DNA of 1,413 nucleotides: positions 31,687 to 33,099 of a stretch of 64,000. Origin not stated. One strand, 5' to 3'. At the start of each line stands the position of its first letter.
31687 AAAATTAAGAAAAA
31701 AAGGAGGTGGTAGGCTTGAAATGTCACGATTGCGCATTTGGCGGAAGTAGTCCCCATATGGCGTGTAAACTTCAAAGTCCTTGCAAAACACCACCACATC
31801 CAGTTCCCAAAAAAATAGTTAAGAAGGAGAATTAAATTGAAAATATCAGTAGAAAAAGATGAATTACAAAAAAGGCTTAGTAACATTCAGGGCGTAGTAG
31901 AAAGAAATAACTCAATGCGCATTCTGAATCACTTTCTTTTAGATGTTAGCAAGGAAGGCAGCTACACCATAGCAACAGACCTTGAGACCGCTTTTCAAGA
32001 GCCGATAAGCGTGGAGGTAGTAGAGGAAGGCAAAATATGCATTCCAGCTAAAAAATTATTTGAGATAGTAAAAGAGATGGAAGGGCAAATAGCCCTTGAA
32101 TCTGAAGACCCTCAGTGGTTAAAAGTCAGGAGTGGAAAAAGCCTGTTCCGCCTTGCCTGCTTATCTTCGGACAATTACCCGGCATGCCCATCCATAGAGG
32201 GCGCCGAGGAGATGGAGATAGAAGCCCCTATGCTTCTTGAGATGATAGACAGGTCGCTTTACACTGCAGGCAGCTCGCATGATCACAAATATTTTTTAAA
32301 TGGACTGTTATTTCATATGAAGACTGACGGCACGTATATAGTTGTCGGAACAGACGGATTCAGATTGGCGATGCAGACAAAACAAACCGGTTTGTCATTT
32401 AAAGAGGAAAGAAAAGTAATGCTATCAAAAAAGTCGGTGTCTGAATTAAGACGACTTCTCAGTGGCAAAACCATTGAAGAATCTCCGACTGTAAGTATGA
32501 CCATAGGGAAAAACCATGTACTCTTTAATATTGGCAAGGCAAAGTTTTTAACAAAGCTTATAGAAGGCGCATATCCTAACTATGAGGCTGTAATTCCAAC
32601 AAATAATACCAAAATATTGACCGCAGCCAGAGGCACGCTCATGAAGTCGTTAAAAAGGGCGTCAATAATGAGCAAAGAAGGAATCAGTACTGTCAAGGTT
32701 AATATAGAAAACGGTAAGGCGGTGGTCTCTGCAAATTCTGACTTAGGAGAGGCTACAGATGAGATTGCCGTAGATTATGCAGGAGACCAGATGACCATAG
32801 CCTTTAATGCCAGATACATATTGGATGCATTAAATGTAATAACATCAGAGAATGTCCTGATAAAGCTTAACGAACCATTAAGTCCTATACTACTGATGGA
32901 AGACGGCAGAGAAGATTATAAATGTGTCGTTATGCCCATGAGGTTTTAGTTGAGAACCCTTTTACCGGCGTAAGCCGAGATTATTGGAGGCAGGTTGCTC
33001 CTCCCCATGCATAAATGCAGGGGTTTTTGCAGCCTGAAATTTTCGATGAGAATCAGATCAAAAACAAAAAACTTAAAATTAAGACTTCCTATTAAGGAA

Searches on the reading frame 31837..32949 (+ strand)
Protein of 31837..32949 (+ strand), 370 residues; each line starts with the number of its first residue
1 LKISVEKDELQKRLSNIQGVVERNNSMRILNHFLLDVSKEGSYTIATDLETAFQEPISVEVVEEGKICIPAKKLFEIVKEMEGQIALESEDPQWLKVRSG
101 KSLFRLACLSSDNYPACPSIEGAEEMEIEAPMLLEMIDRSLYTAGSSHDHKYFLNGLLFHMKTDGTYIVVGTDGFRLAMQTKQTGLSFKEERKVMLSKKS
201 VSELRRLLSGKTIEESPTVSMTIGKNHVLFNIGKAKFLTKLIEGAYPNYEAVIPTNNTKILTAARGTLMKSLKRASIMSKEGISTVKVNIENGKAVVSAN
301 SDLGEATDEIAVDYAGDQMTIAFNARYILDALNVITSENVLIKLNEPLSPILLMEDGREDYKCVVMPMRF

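Call 31: search_protein_families(library=pfam, proteins=[window:31837-32949:+], max_evalue=0.00001)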
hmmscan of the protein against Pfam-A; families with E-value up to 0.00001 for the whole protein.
window:31837-32949:+ (370 aa): 3 families
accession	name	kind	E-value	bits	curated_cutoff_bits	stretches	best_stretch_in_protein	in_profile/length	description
PF02768.20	DNA_pol3_beta_3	-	3.3e-28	98.4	27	1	252-369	3-121/121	DNA polymerase III beta subunit, C-terminal domain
PF00712.24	DNA_pol3_beta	-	1.6e-24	86.8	24.4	1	1-117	1-119/120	DNA polymerase III beta subunit, N-terminal domain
PF02767.21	DNA_pol3_beta_2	-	3.9e-24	85.6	27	1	133-248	7-116/116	DNA polymerase III beta subunit, central domain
